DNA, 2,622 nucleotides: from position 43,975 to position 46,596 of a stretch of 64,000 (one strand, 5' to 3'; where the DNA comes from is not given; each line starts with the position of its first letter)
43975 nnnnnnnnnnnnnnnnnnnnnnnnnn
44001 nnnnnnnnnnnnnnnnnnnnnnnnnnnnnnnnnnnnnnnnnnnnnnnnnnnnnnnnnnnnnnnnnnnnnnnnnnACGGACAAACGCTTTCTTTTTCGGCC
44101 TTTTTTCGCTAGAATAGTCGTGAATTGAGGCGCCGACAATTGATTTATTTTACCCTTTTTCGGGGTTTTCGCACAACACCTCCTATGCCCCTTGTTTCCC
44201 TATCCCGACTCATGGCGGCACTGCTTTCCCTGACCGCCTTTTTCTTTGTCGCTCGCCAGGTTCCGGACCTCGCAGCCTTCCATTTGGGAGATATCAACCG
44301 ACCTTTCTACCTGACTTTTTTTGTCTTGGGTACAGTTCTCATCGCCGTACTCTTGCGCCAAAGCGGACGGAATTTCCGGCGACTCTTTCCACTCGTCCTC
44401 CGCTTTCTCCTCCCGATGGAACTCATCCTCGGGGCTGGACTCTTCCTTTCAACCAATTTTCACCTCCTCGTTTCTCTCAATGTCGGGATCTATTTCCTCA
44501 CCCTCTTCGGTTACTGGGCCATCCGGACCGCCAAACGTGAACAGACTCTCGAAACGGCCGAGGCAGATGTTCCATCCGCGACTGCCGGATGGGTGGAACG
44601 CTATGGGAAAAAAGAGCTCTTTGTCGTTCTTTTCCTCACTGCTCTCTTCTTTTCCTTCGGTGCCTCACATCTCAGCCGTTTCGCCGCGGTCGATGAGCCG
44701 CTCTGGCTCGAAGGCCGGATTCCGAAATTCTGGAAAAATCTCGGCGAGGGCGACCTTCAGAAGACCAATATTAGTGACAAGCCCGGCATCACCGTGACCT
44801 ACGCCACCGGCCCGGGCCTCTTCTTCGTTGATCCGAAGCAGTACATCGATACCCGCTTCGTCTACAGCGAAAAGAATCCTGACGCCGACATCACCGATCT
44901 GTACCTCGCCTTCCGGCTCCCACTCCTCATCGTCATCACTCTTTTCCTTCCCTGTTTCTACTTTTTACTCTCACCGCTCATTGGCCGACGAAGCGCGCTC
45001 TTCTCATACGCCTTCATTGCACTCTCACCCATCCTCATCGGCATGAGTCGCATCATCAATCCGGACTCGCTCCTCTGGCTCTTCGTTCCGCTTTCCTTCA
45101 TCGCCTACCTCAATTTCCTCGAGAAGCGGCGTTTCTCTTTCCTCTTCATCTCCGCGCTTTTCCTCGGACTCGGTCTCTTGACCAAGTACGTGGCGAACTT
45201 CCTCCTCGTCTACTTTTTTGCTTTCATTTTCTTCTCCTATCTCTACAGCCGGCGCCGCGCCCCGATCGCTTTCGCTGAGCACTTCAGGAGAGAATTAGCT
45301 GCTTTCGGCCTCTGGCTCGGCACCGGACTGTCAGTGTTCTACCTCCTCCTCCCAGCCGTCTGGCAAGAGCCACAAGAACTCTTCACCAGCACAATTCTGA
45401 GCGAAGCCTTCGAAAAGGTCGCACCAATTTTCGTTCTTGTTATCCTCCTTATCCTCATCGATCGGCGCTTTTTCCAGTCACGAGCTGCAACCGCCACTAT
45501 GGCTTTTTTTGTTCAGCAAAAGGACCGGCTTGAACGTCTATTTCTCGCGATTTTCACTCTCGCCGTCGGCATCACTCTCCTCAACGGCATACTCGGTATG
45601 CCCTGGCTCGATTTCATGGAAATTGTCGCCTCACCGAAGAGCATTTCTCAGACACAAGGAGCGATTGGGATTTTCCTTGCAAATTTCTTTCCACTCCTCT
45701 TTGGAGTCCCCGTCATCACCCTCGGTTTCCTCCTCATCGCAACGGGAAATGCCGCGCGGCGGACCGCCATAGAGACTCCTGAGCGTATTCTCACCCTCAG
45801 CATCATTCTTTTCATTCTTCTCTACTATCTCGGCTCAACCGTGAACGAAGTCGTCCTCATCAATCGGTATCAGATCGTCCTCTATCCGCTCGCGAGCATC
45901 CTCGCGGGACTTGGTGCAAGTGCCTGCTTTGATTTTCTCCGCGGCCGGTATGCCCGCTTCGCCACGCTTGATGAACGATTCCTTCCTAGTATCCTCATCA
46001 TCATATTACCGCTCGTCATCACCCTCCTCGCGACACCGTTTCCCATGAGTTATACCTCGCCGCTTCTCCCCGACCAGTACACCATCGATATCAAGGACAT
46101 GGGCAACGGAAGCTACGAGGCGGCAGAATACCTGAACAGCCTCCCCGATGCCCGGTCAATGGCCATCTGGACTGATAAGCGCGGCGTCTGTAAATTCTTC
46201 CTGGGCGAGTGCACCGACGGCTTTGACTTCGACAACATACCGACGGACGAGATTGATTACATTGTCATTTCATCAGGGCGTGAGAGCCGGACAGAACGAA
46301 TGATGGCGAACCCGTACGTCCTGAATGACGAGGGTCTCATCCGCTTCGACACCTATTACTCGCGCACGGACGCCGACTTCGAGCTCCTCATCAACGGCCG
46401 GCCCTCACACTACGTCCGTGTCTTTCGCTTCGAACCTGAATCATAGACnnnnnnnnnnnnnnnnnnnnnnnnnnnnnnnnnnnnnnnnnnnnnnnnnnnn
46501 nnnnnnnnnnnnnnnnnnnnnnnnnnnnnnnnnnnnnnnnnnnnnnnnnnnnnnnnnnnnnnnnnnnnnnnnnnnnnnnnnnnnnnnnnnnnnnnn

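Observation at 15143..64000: A ~47-kb envelope glycopolymer supercluster: three polyprenyl-P-sugar synthases feeding seven GT-C-fold membrane enzymes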

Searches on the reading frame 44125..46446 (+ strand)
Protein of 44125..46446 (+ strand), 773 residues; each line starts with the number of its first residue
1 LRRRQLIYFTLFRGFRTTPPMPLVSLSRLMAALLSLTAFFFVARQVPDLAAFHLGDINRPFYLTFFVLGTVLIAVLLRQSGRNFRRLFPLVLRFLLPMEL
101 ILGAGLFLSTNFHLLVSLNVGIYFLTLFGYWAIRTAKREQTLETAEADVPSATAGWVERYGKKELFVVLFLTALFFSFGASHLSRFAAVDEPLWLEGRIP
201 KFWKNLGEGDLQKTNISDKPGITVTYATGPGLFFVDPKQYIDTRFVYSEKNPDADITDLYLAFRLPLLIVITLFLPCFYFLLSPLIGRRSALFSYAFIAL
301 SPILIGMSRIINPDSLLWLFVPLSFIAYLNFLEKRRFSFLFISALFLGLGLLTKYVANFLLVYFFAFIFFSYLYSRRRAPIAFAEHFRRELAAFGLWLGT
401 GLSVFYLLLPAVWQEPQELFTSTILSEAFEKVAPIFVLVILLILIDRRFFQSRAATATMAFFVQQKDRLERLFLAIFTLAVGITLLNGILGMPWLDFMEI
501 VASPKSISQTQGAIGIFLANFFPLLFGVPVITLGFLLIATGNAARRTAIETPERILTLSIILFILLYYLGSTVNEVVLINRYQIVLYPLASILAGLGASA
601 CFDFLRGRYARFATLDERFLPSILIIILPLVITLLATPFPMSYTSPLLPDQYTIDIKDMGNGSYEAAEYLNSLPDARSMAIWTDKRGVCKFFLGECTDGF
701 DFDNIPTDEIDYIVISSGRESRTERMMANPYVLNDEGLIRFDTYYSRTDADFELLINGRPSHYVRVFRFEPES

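Call 6: search_protein_families(library=pfam, proteins=[window:44125-46446:+], max_evalue=0.01)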
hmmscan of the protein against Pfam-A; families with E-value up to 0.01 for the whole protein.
window:44125-46446:+ (773 aa): 2 families
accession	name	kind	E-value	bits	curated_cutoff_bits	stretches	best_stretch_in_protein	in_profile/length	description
PF13231.12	PMT_2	-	8.5e-12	46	26.1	1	261-372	22-133/160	Dolichyl-phosphate-mannose-protein mannosyltransferase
PF02366.24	PMT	-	3.2e-06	27.3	22.7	1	259-369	81-197/245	Dolichyl-phosphate-mannose-protein mannosyltransferase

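Call 12: search_protein_families(library=ncbifam, proteins=[window:44125-46446:+], max_evalue=0.01)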
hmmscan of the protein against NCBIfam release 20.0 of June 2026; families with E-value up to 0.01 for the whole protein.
window:44125-46446:+ (773 aa): 1 family
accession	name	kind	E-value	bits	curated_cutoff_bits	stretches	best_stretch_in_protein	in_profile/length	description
TIGR03663.1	TIGR03663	subfamily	2.5e-07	30.1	126.25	1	263-430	73-242/435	flippase activity-associated protein Agl23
